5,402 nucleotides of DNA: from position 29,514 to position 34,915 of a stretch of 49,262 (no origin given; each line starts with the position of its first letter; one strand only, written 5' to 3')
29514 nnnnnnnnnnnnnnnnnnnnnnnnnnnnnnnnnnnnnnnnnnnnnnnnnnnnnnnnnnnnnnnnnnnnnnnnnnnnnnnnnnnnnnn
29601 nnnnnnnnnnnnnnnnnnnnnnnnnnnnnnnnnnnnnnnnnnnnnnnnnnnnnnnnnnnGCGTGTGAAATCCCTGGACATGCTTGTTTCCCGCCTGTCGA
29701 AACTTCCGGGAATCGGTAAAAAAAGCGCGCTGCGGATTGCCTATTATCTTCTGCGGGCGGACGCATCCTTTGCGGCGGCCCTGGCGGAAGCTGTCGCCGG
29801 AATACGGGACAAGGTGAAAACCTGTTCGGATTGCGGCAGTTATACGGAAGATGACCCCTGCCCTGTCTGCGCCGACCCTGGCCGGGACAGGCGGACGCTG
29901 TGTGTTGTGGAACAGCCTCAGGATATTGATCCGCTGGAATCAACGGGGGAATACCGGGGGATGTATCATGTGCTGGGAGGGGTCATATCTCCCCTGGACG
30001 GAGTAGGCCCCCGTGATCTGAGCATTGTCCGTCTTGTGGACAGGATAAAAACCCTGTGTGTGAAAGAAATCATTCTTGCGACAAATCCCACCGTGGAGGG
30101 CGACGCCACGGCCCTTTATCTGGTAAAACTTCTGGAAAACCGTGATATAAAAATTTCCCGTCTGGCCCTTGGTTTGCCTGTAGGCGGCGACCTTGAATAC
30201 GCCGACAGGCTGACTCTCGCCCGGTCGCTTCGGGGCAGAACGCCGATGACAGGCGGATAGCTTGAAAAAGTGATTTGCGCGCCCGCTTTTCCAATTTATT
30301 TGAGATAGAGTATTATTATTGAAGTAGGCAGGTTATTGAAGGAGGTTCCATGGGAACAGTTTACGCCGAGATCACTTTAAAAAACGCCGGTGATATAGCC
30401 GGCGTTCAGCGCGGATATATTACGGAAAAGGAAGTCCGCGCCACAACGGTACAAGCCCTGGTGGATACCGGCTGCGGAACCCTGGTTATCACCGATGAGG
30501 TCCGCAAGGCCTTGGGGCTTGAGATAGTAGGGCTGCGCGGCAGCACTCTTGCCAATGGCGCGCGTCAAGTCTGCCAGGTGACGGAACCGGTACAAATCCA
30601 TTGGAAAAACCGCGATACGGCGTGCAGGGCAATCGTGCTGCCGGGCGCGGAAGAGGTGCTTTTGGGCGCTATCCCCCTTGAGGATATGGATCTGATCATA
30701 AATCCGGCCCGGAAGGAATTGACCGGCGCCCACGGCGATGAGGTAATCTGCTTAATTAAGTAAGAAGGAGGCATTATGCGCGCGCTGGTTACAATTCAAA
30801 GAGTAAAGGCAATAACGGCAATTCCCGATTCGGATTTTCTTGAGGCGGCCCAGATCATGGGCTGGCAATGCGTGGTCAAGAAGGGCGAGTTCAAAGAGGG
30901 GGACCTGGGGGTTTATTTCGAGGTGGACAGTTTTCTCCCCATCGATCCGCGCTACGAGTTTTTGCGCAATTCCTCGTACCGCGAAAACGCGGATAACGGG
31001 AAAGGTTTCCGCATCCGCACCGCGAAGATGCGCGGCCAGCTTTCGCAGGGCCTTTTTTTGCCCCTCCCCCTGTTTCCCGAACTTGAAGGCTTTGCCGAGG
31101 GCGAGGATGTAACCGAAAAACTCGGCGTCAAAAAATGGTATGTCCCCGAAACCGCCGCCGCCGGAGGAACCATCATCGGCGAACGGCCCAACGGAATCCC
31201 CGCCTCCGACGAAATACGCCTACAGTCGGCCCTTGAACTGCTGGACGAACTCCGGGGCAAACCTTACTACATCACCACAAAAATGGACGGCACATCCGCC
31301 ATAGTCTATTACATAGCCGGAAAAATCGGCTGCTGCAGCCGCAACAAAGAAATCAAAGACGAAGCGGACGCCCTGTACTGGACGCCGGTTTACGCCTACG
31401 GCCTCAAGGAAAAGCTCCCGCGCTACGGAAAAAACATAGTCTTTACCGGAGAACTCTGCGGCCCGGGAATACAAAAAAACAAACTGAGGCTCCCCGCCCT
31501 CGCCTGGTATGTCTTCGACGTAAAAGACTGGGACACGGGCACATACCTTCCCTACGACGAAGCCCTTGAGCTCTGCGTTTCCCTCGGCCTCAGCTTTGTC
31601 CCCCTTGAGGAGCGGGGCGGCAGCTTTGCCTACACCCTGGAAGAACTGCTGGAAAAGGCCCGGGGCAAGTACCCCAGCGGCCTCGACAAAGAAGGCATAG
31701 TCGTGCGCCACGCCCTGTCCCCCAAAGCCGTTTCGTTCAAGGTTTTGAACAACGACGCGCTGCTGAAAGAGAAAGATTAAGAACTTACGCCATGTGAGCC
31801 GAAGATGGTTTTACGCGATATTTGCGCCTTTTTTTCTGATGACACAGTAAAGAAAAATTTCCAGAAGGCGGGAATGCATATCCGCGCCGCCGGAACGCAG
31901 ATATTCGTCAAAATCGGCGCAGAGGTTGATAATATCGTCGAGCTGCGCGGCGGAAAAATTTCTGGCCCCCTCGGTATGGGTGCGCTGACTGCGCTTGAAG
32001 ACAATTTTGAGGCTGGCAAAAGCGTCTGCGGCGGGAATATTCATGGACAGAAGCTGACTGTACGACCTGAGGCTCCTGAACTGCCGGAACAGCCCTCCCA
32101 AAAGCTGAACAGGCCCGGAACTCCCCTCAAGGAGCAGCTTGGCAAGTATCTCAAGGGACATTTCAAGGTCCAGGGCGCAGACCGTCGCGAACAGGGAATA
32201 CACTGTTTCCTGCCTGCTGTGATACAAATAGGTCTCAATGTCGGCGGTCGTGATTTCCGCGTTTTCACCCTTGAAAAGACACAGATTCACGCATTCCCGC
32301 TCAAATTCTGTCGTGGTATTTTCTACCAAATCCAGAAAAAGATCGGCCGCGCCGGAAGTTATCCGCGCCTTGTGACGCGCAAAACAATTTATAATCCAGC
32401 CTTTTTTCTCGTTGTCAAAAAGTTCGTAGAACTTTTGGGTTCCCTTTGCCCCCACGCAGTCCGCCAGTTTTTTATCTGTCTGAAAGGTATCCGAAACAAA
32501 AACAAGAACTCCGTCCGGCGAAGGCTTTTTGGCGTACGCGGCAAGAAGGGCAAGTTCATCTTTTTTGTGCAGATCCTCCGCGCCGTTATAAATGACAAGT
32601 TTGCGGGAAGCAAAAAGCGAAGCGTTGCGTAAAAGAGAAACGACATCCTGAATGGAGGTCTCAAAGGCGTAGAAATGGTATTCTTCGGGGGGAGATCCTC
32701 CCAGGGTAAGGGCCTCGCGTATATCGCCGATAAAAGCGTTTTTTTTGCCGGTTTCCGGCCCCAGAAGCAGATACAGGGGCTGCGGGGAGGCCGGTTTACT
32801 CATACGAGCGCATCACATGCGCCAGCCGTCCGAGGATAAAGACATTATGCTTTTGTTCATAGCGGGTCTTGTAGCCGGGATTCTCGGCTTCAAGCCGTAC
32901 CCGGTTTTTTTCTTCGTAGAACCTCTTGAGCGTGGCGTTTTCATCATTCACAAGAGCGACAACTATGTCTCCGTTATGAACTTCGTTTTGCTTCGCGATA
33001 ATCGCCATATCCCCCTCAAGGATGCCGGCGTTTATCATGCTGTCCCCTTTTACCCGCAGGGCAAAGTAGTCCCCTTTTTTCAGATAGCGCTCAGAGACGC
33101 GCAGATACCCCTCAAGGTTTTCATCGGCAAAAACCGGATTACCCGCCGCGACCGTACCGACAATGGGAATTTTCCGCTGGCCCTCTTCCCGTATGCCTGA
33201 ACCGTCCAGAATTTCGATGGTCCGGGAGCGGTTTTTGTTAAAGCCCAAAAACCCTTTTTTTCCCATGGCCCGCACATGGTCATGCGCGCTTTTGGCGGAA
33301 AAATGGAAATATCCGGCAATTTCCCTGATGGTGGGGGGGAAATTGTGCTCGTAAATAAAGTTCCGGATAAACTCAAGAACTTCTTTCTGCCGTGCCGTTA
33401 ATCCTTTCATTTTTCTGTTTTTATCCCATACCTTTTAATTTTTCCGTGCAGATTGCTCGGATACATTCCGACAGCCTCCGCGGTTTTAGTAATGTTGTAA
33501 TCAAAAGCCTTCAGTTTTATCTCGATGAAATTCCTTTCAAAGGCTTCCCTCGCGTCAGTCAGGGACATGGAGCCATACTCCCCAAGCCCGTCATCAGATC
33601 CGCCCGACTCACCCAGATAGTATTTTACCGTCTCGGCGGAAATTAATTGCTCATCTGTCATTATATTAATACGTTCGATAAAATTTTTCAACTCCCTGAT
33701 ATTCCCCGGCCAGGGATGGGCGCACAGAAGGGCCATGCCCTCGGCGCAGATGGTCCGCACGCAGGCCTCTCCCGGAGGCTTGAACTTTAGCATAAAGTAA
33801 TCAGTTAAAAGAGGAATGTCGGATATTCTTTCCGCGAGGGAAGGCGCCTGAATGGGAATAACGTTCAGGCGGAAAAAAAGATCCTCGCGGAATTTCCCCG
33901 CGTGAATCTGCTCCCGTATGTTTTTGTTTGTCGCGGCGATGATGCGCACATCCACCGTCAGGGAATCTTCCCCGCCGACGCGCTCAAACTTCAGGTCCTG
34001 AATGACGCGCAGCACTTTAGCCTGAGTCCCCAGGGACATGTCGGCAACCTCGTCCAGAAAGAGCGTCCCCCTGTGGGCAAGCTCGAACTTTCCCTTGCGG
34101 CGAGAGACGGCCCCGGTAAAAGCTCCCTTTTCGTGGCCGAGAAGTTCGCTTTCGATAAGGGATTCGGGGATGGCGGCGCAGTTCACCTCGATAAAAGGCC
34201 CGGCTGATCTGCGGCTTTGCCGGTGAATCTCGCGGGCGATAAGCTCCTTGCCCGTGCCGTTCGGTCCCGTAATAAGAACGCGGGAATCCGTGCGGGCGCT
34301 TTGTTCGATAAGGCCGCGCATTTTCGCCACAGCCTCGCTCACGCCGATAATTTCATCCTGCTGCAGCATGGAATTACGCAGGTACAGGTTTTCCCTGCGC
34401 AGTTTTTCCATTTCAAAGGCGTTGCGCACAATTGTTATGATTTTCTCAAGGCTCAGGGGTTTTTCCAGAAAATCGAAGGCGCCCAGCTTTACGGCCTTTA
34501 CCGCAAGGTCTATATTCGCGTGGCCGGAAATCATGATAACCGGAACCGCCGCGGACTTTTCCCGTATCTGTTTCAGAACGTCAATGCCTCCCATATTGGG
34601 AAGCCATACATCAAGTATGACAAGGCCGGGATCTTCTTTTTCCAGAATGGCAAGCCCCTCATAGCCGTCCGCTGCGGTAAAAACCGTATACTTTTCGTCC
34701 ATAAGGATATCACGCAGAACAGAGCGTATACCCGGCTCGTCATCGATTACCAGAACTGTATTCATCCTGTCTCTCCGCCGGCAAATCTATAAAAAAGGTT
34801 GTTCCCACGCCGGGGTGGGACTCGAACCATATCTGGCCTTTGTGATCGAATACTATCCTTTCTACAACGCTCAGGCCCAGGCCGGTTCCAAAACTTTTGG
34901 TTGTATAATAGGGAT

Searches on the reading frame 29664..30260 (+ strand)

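Call 13: search_protein_families(library=pfam, proteins=[window:29664-30260:+])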
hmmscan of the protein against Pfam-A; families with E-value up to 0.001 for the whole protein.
window:29664-30260:+ (198 aa): 5 families
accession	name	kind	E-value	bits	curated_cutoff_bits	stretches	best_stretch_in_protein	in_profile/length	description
PF13662.12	Toprim_4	-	1.9e-24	86.1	25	1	78-168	2-85/85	Toprim domain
PF21176.3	RecR_HhH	-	1.2e-13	51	27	1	5-44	2-41/45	RecR, helix-hairpin-helix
PF01751.28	Toprim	-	4.3e-12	46.5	23.1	1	78-167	1-96/96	Toprim domain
PF21175.2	RecR_C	-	1.3e-11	44.1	22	1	170-193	1-24/24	RecR, C-terminal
PF02132.21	RecR_ZnF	-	2e-07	31.1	22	1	51-71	1-21/21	RecR, Cys4-zinc finger domain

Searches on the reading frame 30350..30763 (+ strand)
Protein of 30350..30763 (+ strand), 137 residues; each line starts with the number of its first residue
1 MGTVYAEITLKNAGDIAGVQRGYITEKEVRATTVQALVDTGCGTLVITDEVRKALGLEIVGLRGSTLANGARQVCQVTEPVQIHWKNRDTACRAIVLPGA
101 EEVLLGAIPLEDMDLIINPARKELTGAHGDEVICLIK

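Call 13: search_protein_families(library=pfam, proteins=[window:30350-30763:+])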
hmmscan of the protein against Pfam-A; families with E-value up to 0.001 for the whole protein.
window:30350-30763:+ (137 aa): 2 families
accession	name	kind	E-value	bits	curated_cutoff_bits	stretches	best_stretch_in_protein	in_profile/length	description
PF13975.11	gag-asp_proteas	-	2.6e-07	31.6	28.2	1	30-107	6-87/92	gag-polyprotein putative aspartyl protease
PF13650.11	Asp_protease_2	-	1.3e-06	29.5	24.3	1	32-106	8-87/90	Aspartyl protease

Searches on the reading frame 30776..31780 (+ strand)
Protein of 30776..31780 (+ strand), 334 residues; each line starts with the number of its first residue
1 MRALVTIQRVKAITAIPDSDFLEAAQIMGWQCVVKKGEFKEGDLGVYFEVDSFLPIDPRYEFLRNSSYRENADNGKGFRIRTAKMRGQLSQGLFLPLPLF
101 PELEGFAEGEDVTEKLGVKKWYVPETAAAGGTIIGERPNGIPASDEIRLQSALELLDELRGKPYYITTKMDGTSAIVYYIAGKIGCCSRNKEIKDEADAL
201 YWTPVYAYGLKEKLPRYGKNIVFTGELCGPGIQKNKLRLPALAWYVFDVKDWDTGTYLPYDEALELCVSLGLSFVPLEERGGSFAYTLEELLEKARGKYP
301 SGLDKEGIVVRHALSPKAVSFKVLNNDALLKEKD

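Call 13: search_protein_families(library=pfam, proteins=[window:30776-31780:+])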
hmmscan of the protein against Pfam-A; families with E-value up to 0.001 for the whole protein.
window:30776-31780:+ (334 aa): 2 families
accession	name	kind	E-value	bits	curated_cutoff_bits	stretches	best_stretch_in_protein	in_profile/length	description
PF21189.3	PHA02142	-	1.2e-38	131.9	27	1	4-97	1-92/92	PHA02142 OB-fold domain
PF09414.15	RNA_ligase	-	8.7e-28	98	27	1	163-322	2-169/171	RNA ligase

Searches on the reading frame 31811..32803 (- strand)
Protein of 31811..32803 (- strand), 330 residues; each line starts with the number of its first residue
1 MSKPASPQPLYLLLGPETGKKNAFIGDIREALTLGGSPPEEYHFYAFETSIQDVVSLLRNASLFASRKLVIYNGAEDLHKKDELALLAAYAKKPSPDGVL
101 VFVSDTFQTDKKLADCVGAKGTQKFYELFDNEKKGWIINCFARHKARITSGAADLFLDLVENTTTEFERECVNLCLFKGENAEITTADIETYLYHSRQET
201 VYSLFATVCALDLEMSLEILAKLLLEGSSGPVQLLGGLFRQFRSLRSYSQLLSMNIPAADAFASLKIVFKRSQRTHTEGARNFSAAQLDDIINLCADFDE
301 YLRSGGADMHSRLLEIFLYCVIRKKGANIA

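Call 50: search_protein_families(library=pfam, max_evalue=0.00001, proteins=[window:31811-32803:-])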
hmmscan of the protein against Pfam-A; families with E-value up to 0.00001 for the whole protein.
window:31811-32803:- (330 aa): 1 family
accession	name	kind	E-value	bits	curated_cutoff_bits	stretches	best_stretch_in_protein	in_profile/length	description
PF21694.2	DNA_pol3_delta_C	-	4.9e-09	36.7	27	1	199-319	2-119/121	DNA polymerase III delta subunit, C-terminal domain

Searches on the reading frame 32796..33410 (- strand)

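Call 51: search_protein_families(library=pfam, max_evalue=0.00001, proteins=[window:32796-33410:-])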
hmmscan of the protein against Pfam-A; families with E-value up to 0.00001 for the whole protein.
window:32796-33410:- (204 aa): 2 families
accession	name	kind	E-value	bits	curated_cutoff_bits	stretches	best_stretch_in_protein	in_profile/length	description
PF00717.28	Peptidase_S24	-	3.6e-32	110.9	23.3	1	82-196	1-115/116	Peptidase S24-like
PF01726.22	LexA_DNA_bind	-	1.6e-18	66.6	23.7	1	1-64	1-65/65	LexA DNA binding domain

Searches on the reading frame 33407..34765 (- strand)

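Call 51: search_protein_families(library=pfam, max_evalue=0.00001, proteins=[window:33407-34765:-])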
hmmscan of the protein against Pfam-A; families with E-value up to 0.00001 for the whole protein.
window:33407-34765:- (452 aa): 7 families
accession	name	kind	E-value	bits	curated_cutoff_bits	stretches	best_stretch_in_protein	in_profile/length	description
PF00158.32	Sigma54_activat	-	4.3e-69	232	20.2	1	139-306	1-168/168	Sigma-54 interaction domain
PF00072.30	Response_reg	-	9.1e-33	113.2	30.2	1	4-113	1-110/111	Response regulator receiver domain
PF25601.1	AAA_lid_14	-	1.4e-19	70.1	27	1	312-388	2-78/87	AAA+ ATPase lid domain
PF14532.12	Sigma54_activ_2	-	3.5e-18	66.6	25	1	140-310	1-138/138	Sigma-54 interaction domain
PF00004.35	AAA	-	1.6e-06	29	21.2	1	163-293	1-124/131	ATPase family associated with various cellular activities (AAA)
PF02954.25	HTH_8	-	3.3e-06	27.2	22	1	406-446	2-42/42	Bacterial regulatory protein, Fis family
PF01078.27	Mg_chelatase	-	3.7e-06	26.9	20.3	0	218-253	93-127/207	Magnesium chelatase, subunit ChlI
